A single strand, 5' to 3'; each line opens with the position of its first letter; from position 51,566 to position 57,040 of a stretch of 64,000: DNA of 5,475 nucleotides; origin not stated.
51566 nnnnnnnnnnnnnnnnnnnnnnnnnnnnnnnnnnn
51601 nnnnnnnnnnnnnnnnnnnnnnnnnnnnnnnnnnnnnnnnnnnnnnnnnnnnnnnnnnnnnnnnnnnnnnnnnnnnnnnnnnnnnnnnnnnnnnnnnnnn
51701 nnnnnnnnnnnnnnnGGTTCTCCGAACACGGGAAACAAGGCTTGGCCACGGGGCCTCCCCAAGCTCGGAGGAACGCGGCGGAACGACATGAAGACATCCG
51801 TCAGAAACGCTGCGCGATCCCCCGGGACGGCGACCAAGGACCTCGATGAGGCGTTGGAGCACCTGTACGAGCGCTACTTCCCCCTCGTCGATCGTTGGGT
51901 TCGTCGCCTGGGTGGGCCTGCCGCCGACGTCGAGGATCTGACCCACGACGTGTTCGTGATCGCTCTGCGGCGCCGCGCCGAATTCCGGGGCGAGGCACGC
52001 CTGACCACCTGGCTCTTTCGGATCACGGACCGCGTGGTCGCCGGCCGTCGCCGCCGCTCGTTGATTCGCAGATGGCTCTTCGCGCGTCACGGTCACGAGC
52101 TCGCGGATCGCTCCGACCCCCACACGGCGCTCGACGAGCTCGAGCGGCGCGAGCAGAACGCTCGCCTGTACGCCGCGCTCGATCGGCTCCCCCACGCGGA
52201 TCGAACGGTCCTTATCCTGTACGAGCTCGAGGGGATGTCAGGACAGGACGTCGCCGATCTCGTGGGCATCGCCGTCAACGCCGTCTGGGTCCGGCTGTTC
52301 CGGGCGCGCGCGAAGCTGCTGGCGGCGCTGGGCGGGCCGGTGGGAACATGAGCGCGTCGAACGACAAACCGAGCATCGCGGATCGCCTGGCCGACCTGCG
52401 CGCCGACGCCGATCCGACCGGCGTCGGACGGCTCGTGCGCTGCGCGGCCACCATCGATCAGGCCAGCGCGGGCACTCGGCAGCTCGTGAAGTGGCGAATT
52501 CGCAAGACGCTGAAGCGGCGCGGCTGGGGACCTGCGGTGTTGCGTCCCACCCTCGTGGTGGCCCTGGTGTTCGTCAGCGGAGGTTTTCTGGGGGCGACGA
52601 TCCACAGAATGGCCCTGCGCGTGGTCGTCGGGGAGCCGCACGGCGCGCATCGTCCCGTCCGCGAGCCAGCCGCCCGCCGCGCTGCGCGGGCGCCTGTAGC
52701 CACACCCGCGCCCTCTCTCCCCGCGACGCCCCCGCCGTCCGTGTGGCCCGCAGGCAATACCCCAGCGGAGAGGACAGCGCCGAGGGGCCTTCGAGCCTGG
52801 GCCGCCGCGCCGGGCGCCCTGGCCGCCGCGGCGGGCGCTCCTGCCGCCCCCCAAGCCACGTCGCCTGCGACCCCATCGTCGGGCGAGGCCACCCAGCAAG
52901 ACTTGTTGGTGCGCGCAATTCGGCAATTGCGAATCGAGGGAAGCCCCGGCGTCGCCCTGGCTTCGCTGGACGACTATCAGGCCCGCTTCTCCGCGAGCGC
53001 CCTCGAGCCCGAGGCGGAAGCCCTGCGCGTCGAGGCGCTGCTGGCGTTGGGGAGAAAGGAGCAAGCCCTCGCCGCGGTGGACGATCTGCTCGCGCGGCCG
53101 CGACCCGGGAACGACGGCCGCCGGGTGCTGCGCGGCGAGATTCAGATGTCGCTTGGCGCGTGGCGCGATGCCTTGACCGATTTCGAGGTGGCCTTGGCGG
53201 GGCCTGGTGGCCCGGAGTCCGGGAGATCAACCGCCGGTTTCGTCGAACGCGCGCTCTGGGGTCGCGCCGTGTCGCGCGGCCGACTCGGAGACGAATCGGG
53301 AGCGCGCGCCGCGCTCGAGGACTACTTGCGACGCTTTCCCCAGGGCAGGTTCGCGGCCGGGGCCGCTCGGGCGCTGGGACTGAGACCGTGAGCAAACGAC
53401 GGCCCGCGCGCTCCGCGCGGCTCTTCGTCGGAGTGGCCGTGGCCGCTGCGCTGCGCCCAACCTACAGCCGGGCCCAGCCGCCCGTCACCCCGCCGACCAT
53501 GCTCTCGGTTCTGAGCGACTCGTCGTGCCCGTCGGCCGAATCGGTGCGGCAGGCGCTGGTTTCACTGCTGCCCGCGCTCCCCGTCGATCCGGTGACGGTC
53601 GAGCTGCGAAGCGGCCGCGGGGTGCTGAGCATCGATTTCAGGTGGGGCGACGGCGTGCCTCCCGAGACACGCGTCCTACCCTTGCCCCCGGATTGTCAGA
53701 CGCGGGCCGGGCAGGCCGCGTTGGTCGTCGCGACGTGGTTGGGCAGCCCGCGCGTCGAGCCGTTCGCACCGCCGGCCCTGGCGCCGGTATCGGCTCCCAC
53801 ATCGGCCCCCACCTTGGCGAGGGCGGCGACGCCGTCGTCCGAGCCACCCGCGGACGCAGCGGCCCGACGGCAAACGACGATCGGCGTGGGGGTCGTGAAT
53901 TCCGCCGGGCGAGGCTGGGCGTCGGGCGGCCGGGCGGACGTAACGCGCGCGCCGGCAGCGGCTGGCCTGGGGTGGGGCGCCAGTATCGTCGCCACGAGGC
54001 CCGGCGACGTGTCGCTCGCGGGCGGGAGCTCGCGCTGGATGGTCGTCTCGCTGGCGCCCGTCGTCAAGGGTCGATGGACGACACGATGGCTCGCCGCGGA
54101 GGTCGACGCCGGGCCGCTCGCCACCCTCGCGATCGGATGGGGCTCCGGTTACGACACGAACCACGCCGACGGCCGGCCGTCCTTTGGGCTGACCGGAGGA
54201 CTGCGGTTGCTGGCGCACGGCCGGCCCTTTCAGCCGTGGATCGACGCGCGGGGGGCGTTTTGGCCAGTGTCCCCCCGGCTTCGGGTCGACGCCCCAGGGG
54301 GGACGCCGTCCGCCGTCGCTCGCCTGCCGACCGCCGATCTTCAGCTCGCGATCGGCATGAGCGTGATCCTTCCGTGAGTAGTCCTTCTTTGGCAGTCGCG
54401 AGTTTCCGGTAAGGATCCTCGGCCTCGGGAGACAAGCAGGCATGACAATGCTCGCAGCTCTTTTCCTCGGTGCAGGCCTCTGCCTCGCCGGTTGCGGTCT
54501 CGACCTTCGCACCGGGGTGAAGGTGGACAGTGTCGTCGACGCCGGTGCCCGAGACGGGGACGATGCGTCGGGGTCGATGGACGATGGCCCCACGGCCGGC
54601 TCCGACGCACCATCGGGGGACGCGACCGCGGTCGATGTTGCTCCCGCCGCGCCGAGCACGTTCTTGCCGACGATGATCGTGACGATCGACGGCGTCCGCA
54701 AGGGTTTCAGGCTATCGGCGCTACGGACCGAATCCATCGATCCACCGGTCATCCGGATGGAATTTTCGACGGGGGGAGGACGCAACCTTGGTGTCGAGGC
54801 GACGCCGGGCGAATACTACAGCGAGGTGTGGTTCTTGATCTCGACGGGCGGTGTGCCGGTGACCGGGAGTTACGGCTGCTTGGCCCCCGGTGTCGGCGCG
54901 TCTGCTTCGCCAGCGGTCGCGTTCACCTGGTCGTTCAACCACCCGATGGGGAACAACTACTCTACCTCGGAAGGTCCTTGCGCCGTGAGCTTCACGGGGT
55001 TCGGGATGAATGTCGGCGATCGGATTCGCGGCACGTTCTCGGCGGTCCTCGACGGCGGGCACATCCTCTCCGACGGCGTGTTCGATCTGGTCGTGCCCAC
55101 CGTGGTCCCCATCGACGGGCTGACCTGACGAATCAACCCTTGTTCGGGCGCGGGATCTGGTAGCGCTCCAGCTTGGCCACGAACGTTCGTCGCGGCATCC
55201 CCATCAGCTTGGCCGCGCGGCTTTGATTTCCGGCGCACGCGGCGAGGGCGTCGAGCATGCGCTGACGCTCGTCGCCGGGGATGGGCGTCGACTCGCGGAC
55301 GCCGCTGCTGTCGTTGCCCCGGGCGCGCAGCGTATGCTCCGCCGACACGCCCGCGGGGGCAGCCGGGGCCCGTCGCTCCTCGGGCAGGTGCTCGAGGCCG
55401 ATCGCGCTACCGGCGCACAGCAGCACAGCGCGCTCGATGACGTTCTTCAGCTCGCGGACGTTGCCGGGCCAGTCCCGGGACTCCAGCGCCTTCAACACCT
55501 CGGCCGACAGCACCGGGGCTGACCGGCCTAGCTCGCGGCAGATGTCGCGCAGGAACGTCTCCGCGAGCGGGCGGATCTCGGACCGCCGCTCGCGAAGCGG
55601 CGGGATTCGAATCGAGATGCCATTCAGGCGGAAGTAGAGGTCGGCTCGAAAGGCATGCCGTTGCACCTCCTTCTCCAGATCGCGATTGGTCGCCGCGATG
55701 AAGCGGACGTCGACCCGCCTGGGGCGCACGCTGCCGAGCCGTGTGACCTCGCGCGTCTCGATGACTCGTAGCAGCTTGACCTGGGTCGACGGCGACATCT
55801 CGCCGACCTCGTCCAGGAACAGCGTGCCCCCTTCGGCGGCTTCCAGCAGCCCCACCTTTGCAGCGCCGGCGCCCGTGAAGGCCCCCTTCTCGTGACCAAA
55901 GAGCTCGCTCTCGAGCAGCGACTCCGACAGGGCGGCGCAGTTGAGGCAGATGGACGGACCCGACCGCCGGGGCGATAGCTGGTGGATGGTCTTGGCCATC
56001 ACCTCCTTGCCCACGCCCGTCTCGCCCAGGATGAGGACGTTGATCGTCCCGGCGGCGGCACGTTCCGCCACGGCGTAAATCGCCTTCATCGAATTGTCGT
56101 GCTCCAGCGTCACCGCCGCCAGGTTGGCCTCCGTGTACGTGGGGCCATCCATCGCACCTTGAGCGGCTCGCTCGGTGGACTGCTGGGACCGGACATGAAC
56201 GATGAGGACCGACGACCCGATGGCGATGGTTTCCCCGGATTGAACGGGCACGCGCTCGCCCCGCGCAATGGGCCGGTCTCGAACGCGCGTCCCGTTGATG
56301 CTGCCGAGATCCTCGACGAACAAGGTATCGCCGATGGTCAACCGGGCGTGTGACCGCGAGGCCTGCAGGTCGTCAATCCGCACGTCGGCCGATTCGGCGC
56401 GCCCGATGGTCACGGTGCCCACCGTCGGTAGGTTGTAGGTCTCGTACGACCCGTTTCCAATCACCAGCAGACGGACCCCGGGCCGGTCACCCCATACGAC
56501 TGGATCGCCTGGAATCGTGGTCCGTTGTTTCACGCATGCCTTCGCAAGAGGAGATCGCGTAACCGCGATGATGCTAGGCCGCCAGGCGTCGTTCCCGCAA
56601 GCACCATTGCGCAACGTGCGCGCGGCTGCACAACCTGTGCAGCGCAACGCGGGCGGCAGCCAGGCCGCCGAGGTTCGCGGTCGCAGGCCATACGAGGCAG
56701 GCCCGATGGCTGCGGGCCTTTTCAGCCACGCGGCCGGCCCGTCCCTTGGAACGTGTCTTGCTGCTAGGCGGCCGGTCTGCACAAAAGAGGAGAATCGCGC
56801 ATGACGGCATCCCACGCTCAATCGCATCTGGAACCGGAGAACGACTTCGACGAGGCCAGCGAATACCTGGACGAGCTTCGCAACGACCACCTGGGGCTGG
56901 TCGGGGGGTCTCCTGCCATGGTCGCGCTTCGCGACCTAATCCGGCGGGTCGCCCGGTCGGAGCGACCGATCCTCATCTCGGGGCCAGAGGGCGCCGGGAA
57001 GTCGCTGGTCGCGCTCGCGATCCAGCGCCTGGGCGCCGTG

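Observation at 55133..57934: Two divergent sigma-54-type regulators immediately upstream of the pqq operon, one lacking GAFTGA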

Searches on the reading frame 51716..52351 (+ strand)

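Call 27: search_protein_families(library=pfam, proteins=[window:51716-52351:+], max_evalue=0.001)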
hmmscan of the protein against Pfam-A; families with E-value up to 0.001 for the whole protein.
window:51716-52351:+ (211 aa): 3 families
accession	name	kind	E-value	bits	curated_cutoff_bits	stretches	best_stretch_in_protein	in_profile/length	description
PF08281.18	Sigma70_r4_2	-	2.3e-15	56.4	25.7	1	150-201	3-54/54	Sigma-70, region 4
PF04542.20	Sigma70_r2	-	6.5e-13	48.7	24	1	50-114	1-67/71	Sigma-70 region 2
PF04545.22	Sigma70_r4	-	1.6e-05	24.7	24.1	1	154-201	1-48/50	Sigma-70, region 4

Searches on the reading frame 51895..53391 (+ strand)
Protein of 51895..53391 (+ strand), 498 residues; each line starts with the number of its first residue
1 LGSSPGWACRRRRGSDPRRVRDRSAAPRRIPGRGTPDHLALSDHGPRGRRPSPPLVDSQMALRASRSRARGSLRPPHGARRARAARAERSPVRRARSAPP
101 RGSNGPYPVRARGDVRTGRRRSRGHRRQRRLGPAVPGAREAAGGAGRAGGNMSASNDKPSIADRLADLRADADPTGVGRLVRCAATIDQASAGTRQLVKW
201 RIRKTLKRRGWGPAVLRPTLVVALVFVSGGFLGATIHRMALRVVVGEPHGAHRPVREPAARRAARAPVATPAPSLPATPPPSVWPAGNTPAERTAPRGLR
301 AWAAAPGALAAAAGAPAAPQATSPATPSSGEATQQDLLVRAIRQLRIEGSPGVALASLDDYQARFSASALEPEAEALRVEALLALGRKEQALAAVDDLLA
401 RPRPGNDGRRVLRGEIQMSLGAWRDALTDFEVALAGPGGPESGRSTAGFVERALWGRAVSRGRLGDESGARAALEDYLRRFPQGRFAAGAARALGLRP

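Call 27: search_protein_families(library=pfam, proteins=[window:51895-53391:+], max_evalue=0.001)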
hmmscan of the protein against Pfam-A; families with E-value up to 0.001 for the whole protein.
window:51895-53391:+ (498 aa): 1 family
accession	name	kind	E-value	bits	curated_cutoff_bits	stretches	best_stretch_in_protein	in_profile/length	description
PF13174.12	TPR_6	-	0.00022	22.1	26.3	0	453-483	2-32/33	Tetratricopeptide repeat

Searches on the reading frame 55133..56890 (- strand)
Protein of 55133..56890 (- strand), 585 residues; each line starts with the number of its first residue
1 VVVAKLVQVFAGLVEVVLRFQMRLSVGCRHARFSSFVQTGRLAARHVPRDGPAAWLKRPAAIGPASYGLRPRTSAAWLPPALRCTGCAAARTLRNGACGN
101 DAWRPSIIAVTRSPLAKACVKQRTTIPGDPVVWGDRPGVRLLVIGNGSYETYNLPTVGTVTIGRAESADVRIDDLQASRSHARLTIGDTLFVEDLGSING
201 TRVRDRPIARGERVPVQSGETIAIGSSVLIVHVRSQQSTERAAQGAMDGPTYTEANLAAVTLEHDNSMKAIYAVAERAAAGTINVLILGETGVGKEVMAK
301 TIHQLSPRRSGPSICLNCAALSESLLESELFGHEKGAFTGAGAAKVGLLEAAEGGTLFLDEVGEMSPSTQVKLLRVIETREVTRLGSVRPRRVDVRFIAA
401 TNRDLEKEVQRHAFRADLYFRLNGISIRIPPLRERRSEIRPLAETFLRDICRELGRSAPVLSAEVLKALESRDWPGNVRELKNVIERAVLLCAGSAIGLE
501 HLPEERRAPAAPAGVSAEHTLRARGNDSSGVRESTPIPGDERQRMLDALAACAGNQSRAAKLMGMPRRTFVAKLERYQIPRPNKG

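Call 4: search_protein_families(library=pfam, proteins=[window:55133-56890:-], max_evalue=0.01)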
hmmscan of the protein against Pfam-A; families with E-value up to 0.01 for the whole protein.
window:55133-56890:- (585 aa): 13 families
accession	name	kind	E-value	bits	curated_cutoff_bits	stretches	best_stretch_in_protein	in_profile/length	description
PF00158.32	Sigma54_activat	-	1.1e-66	224.1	20.2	1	264-427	4-167/168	Sigma-54 interaction domain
PF25601.1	AAA_lid_14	-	3.5e-24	84.9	27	1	433-512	1-80/87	AAA+ ATPase lid domain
PF14532.12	Sigma54_activ_2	-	2.4e-20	73.6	25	1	270-432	9-138/138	Sigma-54 interaction domain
PF00498.31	FHA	-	5.7e-14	52.7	20.7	1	160-225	1-67/67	FHA domain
PF02954.25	HTH_8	-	1.4e-10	41.2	22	1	541-577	6-42/42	Bacterial regulatory protein, Fis family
PF07728.20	AAA_5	-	1.5e-08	35.2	22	1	284-405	1-125/139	AAA domain (dynein-related subfamily)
PF16697.10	Yop-YscD_cpl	-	1.1e-07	32.5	33.2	1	153-231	13-90/94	Inner membrane component of T3SS, cytoplasmic domain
PF01078.27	Mg_chelatase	-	5.1e-07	29.7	20.3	1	275-383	15-136/207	Magnesium chelatase, subunit ChlI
PF00493.29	MCM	-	1.5e-06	28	23.3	1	278-382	53-150/224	MCM P-loop domain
PF07724.20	AAA_2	-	1.3e-05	25.8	27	1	283-411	4-133/166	AAA domain (Cdc48 subfamily)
PF13191.12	AAA_16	-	0.00016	22.6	32.6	0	268-371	9-114/167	AAA ATPase domain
PF03683.19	UPF0175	-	0.0022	18.1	27.9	1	556-580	36-60/75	Uncharacterised protein family (UPF0175)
PF00004.35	AAA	-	0.0038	18.1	21.2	1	285-412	1-121/131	ATPase family associated with various cellular activities (AAA)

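Call 6: search_protein_families(library=ncbifam, proteins=[window:55133-56890:-], max_evalue=0.01)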
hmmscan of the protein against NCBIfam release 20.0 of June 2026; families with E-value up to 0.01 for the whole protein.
window:55133-56890:- (585 aa): 37 families (the best 25 are shown)
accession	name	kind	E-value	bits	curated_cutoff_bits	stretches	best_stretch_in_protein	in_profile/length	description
TIGR01817.1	nifA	equivalog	4.5e-99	332.6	528.85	1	242-579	176-529/534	nif-specific transcriptional activator NifA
NF038308.1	RNA_repair_RtcR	equivalog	1.8e-92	310.9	650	1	234-570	159-504/530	RNA repair transcriptional activator RtcR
NF050807.1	TransRegFlbDCaul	equivalog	5.2e-92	309.1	750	1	262-578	121-439/454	sigma-54-dependent transcriptional regulator FlbD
NF041552.1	TF_PrdR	equivalog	2e-90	303.8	795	1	264-578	272-577/577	sigma-54 dependent transcriptional regulator PrdR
NF003451.0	PRK05022.1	equivalog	1.9e-89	300.7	476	1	230-567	165-498/512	nitric oxide reductase transcriptional regulator NorR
NF008469.0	PRK11361.1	equivalog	1.3e-88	297.8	714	1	264-579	148-456/461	acetoacetate metabolism transcriptional regulator AtoC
TIGR01818.1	ntrC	equivalog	1.2e-85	288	558.6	1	239-575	118-461/463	nitrogen regulation protein NR(I)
TIGR02915.1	PEP_resp_reg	equivalog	1.3e-85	287.9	502.6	1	262-579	142-444/445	PEP-CTERM-box response regulator transcription factor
NF011958.0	PRK15429.1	equivalog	2.5e-79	267.7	830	1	266-579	386-686/692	formate hydrogenlyase transcriptional activator FlhA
NF041946.1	LuxO_transreg_Vib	equivalog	7.5e-79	265.7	800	1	263-578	137-461/463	quorum-sensing sigma-54 dependent transcriptional regulator LuxO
TIGR02329.1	propionate_PrpR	equivalog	9.3e-79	265.4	499.2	1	238-574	195-524/526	propionate catabolism operon regulatory protein PrpR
NF049963.1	RespRegFlgRCampy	domain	4.8e-78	262.9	750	1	265-502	140-377/429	fla regulon two-component system response regulator FlgR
TIGR02974.1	phageshock_pspF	equivalog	4.8e-77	259.4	443.55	1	266-502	6-243/336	phage shock protein operon transcriptional activator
NF007689.0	PRK10365.1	equivalog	2e-76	257.6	760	1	264-576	144-441/441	sigma-54-dependent response regulator transcription factor ZraR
NF011953.0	PRK15424.1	equivalog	4.8e-73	246.6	703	1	253-576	214-533/538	propionate catabolism operon regulatory protein PrpR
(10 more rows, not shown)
